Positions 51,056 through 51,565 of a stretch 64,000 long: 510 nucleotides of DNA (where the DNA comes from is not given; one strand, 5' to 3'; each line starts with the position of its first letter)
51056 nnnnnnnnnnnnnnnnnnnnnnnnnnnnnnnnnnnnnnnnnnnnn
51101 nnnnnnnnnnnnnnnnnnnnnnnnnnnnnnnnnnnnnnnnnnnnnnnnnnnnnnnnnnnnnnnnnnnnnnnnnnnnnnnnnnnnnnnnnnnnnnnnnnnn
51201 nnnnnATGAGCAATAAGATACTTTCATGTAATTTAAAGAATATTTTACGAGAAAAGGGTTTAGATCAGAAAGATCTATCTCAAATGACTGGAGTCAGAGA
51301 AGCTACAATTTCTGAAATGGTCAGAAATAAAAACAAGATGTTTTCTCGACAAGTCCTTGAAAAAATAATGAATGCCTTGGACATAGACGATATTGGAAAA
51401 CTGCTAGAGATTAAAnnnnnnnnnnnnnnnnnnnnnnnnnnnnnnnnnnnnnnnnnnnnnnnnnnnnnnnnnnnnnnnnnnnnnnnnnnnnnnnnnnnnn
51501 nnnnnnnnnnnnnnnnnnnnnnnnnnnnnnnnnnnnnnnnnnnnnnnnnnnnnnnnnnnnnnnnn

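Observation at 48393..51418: Autoregulated six-gene operon: RHH protein with tandem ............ operators, double-HTH protein, HEXXH (ImmA-like) peptidase, unknown protein, lipoprotein, XRE regulator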

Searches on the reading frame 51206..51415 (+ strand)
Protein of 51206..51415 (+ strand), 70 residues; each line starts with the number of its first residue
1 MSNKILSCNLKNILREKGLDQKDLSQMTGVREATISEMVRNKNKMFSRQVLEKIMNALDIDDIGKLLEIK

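Call 6: search_protein_families(library=pfam, proteins=[window:51206-51415:+], max_evalue=0.1)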
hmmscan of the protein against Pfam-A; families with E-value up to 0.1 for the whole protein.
window:51206-51415:+ (70 aa): 14 families
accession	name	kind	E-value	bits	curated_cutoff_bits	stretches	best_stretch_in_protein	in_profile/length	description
PF13443.12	HTH_26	-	4e-13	49.9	22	1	9-69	1-60/63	Cro/C1-type HTH DNA-binding domain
PF01381.28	HTH_3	-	3.3e-08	33.9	23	1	10-61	1-51/55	Helix-turn-helix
PF12844.13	HTH_19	-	4.1e-06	27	30.2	1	9-66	3-58/64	Helix-turn-helix domain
PF13744.12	HTH_37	-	2.1e-05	24.7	27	1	10-60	23-73/80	Helix-turn-helix domain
PF20432.4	Xre-like-HTH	-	0.00034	21.3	25.8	1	11-54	16-58/63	Antitoxin Xre-like helix-turn-helix domain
PF13560.12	HTH_31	-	0.00089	20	27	1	15-62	11-58/64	Helix-turn-helix domain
PF21694.2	DNA_pol3_delta_C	-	0.0074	16.7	27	1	12-58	51-96/121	DNA polymerase III delta subunit, C-terminal domain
PF09013.15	YopH_N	-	0.0092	16.5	25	1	29-68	38-78/123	YopH, N-terminal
PF18289.6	HU-CCDC81_euk_2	-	0.011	16.1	26.1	1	23-66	9-52/75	CCDC81 eukaryotic HU domain 2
PF20317.4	HTH_60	-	0.012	16.4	24.1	1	1-49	1-49/140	Helix-turn-helix domain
PF12691.13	Phage_tail_terminator_6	-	0.014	15.9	23.8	1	25-61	40-75/118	Bacteriophage tail terminator protein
PF21476.4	PF0610-like_N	-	0.054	14.2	33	0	13-37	9-33/50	PF0610-like, N-terminal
PF01325.25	Fe_dep_repress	-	0.066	13.9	26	0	20-40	24-44/60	Iron dependent repressor, N-terminal DNA binding domain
PF12763.14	EH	-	0.08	13.3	22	0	43-66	34-57/101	EH domain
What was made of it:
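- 51206..51418 (+): 70-aa XRE/Cro-C1-type HTH protein; strain-specific insertion. Call 6 (HTH_26, 4e-13).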

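Call 7: search_protein_families(library=phrogs, proteins=[window:51206-51415:+], max_evalue=0.01)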
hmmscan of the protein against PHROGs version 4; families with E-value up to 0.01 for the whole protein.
window:51206-51415:+ (70 aa): 26 families (the best 25 are shown)
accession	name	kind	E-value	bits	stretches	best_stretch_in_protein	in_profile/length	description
phrog_3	-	transcription regulation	2.3e-08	35.2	1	1-67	84-146/430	transcriptional repressor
phrog_2967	-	transcription regulation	2.6e-08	34.7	1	2-61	7-65/225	transcriptional regulator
phrog_2339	-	DNA, RNA and nucleotide metabolism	3.4e-07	31.2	1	4-60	24-80/98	HTH DNA binding protein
phrog_8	-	transcription regulation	4.5e-07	30.6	1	3-60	74-130/346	transcriptional regulator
phrog_4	-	transcription regulation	1.4e-06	28.5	1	6-61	137-187/400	transcriptional repressor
phrog_2328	-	transcription regulation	5.4e-06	27.2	1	10-61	20-70/128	transcriptional repressor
phrog_8898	-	unknown function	1.1e-05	26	1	9-45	5-40/70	-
phrog_2439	-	transcription regulation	1.1e-05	25.5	1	3-60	5-61/367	transcriptional regulator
phrog_1468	-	transcription regulation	6e-05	23.6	1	4-62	6-62/67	transcriptional repressor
phrog_4779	-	transcription regulation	9.3e-05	23.9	1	9-54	6-52/98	transcriptional regulator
phrog_1373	-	transcription regulation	0.00015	22.8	1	10-61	68-118/166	transcriptional regulator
phrog_7241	-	transcription regulation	0.00036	21.6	1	14-61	70-116/122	transcriptional regulator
phrog_21705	-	unknown function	0.00039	21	1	3-58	117-171/184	-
phrog_6425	-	unknown function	0.00044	21.5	1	1-44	55-98/99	-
phrog_296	-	integration and excision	0.00048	19.9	1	10-58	232-280/626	DNA transposition protein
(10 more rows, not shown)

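Call 14: search_protein_families(library=padloc, proteins=[window:51206-51415:+], max_evalue=0.1)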
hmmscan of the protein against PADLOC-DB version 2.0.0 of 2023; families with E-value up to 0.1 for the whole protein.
window:51206-51415:+ (70 aa): 12 families
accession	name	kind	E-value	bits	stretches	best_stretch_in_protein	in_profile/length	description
PDLC04762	PDC-M64C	-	7.6e-07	27.1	1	9-59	31-80/97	-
PDLC02926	HTH_VI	-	7e-06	24.2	1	9-61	5-56/92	-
PDLC04760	PDC-M64C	-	7.3e-06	24.3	1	8-61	29-81/93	-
PDLC03668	Control_protein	-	2.5e-05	22.7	1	7-63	10-65/79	control protein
PDLC03953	RmrA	-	0.00044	17.6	1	18-59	18-58/373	-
PDLC04142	capH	-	0.00061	18.8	1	2-61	3-60/103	capH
PDLC04758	PDC-M64B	-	0.0025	16.3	1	6-61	31-85/123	-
PDLC04133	mad1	-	0.0047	15.2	1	19-41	6-28/60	mads_1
PDLC04775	PDC-M69A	-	0.0064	15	1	9-67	11-67/113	-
PDLC02356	BstA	-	0.014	12.5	1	19-59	34-74/292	BstA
PDLC04759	PDC-M64B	-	0.017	13.2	1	8-44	29-65/135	-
PDLC00882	HORMA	-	0.035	12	1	3-43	18-57/166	HORMA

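Call 15: search_protein_families(library=ncbifam, proteins=[window:51206-51415:+], max_evalue=0.1)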
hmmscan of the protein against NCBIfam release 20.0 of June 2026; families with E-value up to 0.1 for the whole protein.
window:51206-51415:+ (70 aa): 11 families
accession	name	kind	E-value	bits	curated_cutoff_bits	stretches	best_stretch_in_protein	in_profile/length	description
NF010465.0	PRK13890.1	equivalog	7.3e-06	26.1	96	1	1-68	1-66/121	conjugal transfer protein TrbA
NF007271.0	PRK09726.1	equivalog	6e-05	23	79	1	4-61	11-67/88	type II toxin-antitoxin system antitoxin HipB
NF038310.1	lysogeny_AimR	equivalog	0.00021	20.5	70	1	10-61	1-51/365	AimR family lysis-lysogeny pheromone receptor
NF049845.1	Xre_ParS_antitoxin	subfamily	0.0023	18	90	1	10-59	7-55/112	type II RES/Xre toxin-antitoxin system antitoxin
NF047341.1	lactose_RbsR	equivalog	0.0048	16.3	382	1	22-57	6-41/331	ribose utilization transcriptional repressor RbsR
TIGR03830.1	CxxCG_CxxCG_HTH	subfamily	0.0066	16.2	61.8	1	4-38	64-98/127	type II TA system antitoxin MqsA family protein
TIGR03070.1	couple_hipB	subfamily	0.0077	16.2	71.65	1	9-43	6-40/58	type II toxin-antitoxin system Y4mF family antitoxin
NF007743.0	PRK10423.1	equivalog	0.02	14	531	1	22-59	5-41/330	ribose operon transcriptional repressor RbsR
NF041575.1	antitoxPezA_Strep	equivalog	0.053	13.5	290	1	8-61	4-56/158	type II toxin-antitoxin system antitoxin PezA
NF007257.0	PRK09706.1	subfamily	0.071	12.9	101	1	1-49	1-49/135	transcriptional repressor DicA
NF007408.0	PRK09943.1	equivalog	0.098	12.2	211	1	8-57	10-58/185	HTH-type transcriptional regulator PuuR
